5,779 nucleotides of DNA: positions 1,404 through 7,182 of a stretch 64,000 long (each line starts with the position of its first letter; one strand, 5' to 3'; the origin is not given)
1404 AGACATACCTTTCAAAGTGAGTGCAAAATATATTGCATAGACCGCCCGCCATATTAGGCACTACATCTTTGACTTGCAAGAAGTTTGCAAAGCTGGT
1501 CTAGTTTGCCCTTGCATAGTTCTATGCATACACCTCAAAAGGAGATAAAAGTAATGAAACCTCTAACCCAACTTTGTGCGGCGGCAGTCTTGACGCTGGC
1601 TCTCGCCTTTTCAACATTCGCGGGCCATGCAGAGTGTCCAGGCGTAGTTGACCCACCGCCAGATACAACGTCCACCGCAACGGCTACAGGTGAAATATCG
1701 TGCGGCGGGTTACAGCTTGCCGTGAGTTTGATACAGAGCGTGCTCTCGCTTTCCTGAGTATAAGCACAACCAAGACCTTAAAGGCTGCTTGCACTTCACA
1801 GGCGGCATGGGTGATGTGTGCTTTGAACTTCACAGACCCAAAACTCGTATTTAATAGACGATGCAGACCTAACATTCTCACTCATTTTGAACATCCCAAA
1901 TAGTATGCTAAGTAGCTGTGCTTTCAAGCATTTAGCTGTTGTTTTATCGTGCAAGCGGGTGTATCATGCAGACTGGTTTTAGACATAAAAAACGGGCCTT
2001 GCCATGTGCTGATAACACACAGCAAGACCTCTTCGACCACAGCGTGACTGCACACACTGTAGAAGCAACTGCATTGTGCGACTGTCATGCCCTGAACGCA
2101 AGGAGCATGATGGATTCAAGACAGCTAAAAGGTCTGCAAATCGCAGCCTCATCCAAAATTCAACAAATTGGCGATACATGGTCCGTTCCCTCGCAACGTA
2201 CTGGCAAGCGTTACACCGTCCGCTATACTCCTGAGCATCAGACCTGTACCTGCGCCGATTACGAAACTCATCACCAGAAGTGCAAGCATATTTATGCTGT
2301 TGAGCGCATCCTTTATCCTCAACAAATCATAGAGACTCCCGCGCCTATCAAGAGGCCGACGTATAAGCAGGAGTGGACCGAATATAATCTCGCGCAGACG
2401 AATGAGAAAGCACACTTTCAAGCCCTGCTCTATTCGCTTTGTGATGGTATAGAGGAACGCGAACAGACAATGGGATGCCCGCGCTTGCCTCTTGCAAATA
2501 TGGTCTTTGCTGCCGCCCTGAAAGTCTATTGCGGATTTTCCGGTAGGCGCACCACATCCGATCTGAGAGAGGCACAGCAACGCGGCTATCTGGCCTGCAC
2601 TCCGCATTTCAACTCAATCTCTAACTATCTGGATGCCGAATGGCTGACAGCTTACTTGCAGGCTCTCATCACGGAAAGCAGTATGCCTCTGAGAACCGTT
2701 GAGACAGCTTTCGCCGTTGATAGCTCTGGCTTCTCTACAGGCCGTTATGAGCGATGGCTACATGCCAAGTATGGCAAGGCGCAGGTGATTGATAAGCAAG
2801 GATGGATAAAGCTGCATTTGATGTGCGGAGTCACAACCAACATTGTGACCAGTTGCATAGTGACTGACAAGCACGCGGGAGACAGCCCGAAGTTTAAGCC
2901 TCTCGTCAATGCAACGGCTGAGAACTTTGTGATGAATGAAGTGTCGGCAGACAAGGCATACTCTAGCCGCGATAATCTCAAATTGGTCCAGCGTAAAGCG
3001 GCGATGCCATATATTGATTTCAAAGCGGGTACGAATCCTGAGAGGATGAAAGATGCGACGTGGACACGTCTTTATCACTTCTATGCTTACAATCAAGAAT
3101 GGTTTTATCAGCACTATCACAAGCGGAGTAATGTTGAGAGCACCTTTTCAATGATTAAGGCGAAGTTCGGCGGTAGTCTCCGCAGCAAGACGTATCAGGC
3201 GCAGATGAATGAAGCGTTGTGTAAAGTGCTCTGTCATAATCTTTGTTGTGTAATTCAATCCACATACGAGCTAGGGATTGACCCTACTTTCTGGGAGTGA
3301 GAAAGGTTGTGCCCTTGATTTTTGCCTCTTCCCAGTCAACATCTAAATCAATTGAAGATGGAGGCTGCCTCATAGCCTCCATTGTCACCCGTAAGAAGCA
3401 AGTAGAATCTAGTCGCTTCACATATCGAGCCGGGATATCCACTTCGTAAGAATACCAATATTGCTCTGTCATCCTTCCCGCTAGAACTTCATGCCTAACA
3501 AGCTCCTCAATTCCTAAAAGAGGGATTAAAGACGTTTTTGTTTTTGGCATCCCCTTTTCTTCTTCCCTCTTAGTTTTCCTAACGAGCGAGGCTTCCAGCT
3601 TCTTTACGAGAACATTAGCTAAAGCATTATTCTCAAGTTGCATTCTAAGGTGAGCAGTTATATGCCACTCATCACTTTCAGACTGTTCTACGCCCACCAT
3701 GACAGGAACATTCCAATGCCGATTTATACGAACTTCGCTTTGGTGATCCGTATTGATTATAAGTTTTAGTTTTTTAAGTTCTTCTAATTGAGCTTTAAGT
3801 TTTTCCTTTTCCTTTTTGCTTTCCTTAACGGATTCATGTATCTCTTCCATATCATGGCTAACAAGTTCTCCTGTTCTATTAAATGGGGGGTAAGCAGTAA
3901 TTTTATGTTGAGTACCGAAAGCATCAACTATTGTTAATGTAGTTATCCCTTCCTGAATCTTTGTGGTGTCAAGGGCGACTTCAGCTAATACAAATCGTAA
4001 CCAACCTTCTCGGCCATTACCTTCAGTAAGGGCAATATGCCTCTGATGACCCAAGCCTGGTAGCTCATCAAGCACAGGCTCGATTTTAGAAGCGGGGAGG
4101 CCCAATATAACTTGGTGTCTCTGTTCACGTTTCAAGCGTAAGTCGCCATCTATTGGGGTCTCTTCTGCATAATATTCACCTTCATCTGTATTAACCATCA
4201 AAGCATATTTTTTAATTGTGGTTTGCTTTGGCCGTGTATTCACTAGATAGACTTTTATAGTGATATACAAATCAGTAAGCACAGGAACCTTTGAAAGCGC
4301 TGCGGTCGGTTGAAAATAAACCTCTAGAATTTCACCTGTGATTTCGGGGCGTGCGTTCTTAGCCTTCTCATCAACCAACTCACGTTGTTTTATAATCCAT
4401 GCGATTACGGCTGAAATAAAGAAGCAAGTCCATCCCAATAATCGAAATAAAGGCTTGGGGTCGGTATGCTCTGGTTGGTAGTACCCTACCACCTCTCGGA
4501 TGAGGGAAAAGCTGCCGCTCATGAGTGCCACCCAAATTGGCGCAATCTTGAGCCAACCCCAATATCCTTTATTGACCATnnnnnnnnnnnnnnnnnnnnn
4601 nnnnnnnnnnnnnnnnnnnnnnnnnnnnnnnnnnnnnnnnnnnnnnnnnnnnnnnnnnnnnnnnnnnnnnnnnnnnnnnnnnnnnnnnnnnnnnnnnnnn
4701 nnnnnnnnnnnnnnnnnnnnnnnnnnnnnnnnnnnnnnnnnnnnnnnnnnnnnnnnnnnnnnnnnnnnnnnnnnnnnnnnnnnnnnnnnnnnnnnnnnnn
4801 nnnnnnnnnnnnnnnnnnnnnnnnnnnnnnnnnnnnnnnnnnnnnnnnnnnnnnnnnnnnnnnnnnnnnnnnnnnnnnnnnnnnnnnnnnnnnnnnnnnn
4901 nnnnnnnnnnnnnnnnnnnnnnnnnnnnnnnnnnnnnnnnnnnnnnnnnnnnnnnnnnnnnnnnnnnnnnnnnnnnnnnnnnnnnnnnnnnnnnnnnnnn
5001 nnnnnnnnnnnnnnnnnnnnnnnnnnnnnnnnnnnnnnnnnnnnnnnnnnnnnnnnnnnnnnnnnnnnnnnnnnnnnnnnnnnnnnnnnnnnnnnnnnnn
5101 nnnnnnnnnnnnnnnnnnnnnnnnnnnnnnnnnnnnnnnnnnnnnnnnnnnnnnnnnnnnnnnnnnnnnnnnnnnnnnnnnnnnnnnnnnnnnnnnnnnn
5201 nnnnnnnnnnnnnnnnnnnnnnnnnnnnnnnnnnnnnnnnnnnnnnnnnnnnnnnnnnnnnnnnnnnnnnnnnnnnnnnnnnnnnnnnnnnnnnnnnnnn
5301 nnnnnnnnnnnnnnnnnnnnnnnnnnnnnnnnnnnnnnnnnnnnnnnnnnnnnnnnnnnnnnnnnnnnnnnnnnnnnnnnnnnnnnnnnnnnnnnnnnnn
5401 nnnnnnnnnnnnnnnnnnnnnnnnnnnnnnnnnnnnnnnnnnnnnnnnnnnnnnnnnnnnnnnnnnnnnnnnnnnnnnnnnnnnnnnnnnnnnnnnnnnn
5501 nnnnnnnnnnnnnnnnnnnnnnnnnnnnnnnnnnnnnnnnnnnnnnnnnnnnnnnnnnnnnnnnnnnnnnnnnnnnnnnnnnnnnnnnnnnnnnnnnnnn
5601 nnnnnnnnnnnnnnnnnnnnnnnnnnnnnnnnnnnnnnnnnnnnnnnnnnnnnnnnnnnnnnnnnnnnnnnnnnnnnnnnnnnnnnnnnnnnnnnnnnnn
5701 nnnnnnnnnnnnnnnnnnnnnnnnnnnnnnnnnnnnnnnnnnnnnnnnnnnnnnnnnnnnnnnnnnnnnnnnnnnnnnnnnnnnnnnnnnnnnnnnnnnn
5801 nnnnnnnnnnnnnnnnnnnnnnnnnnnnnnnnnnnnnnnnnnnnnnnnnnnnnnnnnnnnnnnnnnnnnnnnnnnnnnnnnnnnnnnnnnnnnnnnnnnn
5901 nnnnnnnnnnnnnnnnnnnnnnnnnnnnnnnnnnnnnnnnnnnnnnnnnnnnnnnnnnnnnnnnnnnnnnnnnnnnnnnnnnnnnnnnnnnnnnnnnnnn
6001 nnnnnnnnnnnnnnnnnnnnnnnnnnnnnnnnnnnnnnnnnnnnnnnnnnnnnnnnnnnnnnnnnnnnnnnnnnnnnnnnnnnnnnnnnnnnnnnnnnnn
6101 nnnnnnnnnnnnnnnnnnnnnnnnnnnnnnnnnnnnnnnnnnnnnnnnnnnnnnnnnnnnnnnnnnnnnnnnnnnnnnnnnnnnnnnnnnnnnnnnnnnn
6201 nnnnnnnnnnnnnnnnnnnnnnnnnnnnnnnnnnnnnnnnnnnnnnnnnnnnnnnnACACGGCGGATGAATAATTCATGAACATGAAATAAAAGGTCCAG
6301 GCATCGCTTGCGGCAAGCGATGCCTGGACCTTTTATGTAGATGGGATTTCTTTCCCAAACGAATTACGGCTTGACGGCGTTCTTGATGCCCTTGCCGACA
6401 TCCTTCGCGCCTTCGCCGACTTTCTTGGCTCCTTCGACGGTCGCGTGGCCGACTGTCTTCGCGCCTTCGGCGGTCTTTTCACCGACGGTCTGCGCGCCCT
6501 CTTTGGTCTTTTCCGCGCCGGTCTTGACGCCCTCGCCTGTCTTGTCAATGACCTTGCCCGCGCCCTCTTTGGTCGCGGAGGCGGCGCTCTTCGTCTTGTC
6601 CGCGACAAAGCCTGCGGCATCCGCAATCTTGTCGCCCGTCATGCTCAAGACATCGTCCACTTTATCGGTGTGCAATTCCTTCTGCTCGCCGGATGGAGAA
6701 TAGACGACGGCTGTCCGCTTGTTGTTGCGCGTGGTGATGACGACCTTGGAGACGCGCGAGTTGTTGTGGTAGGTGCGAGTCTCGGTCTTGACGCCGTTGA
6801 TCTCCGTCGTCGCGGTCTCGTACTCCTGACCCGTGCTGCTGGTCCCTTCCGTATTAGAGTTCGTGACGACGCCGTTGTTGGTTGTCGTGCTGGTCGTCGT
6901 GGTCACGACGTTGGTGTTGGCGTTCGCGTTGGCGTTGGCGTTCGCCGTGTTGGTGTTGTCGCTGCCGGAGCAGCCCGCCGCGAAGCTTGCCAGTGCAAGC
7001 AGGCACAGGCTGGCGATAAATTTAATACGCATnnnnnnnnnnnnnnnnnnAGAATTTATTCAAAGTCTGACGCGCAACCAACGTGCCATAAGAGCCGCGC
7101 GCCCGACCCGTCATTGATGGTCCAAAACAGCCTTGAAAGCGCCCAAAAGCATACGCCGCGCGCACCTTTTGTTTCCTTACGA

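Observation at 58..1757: Divergent TPR/Fis-HTH regulator plus secreted 67-aa Cys-peptide: candidate peptide-sensing cassette on a mobile element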

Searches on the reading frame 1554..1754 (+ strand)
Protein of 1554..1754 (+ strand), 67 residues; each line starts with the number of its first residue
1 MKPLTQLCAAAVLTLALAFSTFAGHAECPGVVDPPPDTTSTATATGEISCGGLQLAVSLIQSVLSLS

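Call 10: search_protein_families(library=pfam, max_evalue=1, proteins=[window:1554-1754:+])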
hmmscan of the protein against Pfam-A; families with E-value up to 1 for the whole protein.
seq(67 aa): 0 families

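Call 11: search_protein_families(library=ncbifam, max_evalue=1, proteins=[window:1554-1754:+])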
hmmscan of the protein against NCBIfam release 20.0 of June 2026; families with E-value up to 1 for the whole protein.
seq(67 aa): 1 family
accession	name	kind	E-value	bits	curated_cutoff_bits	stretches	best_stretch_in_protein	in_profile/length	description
NF040942.2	hypo_ExtJ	equivalog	0.14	12.6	52.5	1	1-33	1-31/77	selenite/tellurite reduction operon protein ExtJ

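Call 13: find_homologous_proteins(query=window:1554-1754:+, max_evalue=10)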
Query seq(67 aa) (67 aa): 13 proteins with E <= 10 among 13 candidates.
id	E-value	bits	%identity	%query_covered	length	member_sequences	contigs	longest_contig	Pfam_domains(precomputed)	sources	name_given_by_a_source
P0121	1.8e-34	133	100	100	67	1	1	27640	-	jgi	jgi:hypothetical protein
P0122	2.0e-16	77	59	100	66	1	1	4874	-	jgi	jgi:hypothetical protein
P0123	4.0e-15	72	64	100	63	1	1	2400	-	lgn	-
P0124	1.1e-14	71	66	100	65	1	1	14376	-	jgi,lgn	jgi:hypothetical protein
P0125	8.9e-14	68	64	100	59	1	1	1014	-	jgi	jgi:hypothetical protein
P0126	1.9e-13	67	62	100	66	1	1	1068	-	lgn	-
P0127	7.4e-13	65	59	100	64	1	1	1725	-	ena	-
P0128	1.6e-12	64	61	100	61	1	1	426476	-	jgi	jgi:hypothetical protein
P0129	3.9e-12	63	55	100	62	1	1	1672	-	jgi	jgi:hypothetical protein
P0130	1.2e-11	61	56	100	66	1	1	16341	-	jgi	jgi:hypothetical protein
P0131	1.8e-11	61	78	61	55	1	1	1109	-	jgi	jgi:hypothetical protein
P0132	1.6e-9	55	49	100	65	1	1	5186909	-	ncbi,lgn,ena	-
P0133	1.0e-1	30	53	73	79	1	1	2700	-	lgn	-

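Call 31: search_protein_families(library=padloc, max_evalue=0.01, proteins=[window:1554-1754:+])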
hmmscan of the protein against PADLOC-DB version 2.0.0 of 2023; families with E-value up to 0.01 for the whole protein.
seq(67 aa): 0 families
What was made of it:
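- On Known anti-phage defence or toxin-antitoxin systems: No hit for the regulator, the peptide or the two neighbouring ORFs (call 31).
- PADLOC finds nothing for either protein (call 31).
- Tried and rejected: PADLOC found nothing (call 31).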

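Call 46: find_encoding_contigs(protein=P0121, flank=10000, max_places=3)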
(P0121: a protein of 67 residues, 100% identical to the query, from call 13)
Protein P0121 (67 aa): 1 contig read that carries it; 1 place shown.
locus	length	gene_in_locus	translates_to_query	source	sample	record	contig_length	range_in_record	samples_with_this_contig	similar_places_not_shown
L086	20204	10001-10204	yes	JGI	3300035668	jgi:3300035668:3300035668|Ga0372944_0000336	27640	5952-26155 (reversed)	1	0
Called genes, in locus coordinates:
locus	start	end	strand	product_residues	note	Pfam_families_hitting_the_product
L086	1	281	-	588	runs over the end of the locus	?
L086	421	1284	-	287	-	PF00149:Metallophos, PF12850:Metallophos_2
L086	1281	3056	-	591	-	PF20695:UbiD_N, PF01977:UbiD, PF20696:UbiD_C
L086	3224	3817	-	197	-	PF13646:HEAT_2 (faint)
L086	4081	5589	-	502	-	PF00675:Peptidase_M16, PF05193:Peptidase_M16_C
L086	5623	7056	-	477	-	PF00675:Peptidase_M16, PF05193:Peptidase_M16_C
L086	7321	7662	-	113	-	-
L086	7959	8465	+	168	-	-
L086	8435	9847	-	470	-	PF07719:TPR_2 (faint), PF13181:TPR_8 (faint), PF13424:TPR_12 (weak)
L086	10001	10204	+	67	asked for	-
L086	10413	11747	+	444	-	PF01609:DDE_Tnp_1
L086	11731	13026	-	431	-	-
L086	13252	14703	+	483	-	-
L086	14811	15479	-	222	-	-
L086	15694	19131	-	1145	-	PF13493:DUF4118, PF00989:PAS, PF08448:PAS_4, PF13426:PAS_9, PF00989:PAS, PF08448:PAS_4, PF13426:PAS_9, PF08447:PAS_3, +9 more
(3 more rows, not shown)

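Call 93: find_homologous_proteins(query=A7, max_evalue=0.001)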
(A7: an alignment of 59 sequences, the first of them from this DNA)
Query A7 (59 sequences) (67 aa, profile of the alignment): 302 proteins with E <= 0.001 among 5412 candidates; the best 120 are listed.
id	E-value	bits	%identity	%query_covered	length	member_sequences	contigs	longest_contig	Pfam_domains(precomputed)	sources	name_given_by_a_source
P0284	3.4e-23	99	54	100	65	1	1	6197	-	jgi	jgi:hypothetical protein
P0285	3.7e-22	96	46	100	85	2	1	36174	-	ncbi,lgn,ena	ncbi:MAG TPA: hypothetical protein VGB17_09470 [Pyrinomonadaceae bacterium]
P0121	5.8e-22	95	100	100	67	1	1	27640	-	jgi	jgi:hypothetical protein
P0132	6.4e-22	95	49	100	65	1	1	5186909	-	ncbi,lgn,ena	-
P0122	9.9e-22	94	59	100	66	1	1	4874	-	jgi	jgi:hypothetical protein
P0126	7.9e-21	92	62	100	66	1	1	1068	-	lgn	-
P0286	1.6e-20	91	39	99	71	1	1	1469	-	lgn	-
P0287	7.2e-20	88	42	99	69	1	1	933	-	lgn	-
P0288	7.7e-20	88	48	100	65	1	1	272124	-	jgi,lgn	jgi:hypothetical protein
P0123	2.0e-19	87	64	100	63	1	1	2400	-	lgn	-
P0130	6.2e-19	85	56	100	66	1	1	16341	-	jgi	jgi:hypothetical protein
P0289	9.9e-19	85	-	-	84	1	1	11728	-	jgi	jgi:hypothetical protein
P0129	1.0e-18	85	55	100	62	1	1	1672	-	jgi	jgi:hypothetical protein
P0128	1.8e-18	84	61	100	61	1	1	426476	-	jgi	jgi:hypothetical protein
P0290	1.8e-18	84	45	99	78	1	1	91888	-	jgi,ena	-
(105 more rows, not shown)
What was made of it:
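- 302 database clusters match it, all labelled hypothetical (call 93).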

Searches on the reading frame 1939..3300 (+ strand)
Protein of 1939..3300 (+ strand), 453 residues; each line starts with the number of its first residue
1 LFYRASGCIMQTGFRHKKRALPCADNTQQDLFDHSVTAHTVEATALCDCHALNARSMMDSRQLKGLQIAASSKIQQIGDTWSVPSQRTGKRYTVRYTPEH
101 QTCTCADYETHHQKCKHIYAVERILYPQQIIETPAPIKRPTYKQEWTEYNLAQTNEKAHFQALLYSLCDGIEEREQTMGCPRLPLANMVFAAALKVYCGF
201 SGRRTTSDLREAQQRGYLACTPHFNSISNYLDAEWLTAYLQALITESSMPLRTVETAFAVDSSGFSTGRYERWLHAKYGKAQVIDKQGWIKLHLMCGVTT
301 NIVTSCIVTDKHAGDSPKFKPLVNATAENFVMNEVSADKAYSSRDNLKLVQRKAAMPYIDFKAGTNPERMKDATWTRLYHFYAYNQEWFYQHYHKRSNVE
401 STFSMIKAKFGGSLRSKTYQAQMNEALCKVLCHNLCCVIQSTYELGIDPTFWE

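Call 10: search_protein_families(library=pfam, max_evalue=1, proteins=[window:1939-3300:+])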
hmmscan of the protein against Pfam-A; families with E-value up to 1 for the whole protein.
window:1939-3300:+ (453 aa): 2 families
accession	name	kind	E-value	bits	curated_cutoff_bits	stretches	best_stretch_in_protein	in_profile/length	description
PF01609.27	DDE_Tnp_1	-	1e-19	71.6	23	1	255-435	4-200/200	Transposase DDE domain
PF04434.22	SWIM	-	0.00012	22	19.6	1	92-122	1-34/38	SWIM zinc finger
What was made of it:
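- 2107..3300 (+): Transposase with an N-terminal SWIM zinc finger and a DDE_Tnp_1 domain. The ORF is open from 1939; the likely start is at 2107. Pfam DDE_Tnp_1 at E 1e-19 and SWIM at E 1.2e-4 (call 10).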

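Call 60: search_protein_families(library=ncbifam, max_evalue=0.001, proteins=[window:1939-3300:+])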
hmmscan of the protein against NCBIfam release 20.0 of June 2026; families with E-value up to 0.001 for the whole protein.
window:1939-3300:+ (453 aa): 5 families
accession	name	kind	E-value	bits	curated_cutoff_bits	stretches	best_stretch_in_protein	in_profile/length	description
NF033579.1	transpos_IS5_2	equivalog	8.5e-34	117.3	140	1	182-435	41-287/289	IS5 family transposase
NF033551.1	transpos_IS1182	equivalog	2.4e-12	46.5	270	1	291-369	269-348/488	IS1182 family transposase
NF033593.1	transpos_ISNCY_1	equivalog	2e-08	33.4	325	1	299-437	310-441/444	ISNCY family transposase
NF033592.1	transpos_IS4_1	equivalog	1.9e-06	27.2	115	0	248-368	99-213/332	IS4 family transposase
NF033580.1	transpos_IS5_3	equivalog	1.9e-05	24.3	110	1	251-407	85-229/258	IS5 family transposase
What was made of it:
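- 2107..3300 (+): The best NCBIfam hit is an IS5-family model, but below its cut-off (call 60).
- On IS4/IS5-type DDE transposable element: The NCBIfam IS5 model scores 117 bits, below its cut-off of 140 (call 60).
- Closest known: IS5/IS4-type DDE insertion sequences that carry passenger genes. Different: The transposase has an N-terminal SWIM zinc finger and scores below every NCBIfam IS cut-off (call 60).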

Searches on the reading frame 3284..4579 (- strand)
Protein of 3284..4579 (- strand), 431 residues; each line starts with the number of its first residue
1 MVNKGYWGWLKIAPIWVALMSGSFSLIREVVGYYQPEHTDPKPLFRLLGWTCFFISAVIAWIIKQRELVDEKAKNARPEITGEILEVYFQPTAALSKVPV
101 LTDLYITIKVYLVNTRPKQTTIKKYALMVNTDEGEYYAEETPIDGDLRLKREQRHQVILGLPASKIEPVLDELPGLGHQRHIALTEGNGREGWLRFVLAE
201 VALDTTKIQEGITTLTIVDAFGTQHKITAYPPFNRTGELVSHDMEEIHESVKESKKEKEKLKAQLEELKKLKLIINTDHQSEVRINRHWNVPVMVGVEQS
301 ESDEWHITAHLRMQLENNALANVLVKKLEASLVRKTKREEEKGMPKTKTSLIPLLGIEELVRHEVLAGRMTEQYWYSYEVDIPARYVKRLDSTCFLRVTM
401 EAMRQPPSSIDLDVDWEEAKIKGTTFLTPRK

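Call 10: search_protein_families(library=pfam, max_evalue=1, proteins=[window:3284-4579:-])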
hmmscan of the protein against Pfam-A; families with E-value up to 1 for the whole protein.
window:3284-4579:- (431 aa): 1 family
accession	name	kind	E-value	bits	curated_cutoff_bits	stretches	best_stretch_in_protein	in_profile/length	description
PF19977.5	xRRM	-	0.027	15.1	23.7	1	308-376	55-113/120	xRRM domain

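Call 31: search_protein_families(library=padloc, max_evalue=0.01, proteins=[window:3284-4579:-])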
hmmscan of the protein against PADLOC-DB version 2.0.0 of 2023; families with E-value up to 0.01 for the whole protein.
window:3284-4579:- (431 aa): 0 families

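Call 60: search_protein_families(library=ncbifam, max_evalue=0.001, proteins=[window:3284-4579:-])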
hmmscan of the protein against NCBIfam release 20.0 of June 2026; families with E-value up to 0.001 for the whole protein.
window:3284-4579:- (431 aa): 0 families
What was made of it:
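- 3284..4579 (-): Passenger gene of unknown function (431 aa). No significant Pfam match and nothing in NCBIfam or PADLOC (calls 10, 31, 60).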

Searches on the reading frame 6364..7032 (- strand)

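Call 18: search_protein_families(library=pfam, max_evalue=0.01, proteins=[window:6364-7032:-])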
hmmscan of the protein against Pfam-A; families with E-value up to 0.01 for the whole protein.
window:6364-7032:- (222 aa): 1 family
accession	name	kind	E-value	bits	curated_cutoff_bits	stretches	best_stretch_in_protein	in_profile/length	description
PF01387.22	Synuclein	-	0.00095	19.9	23.3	1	149-206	28-89/134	Synuclein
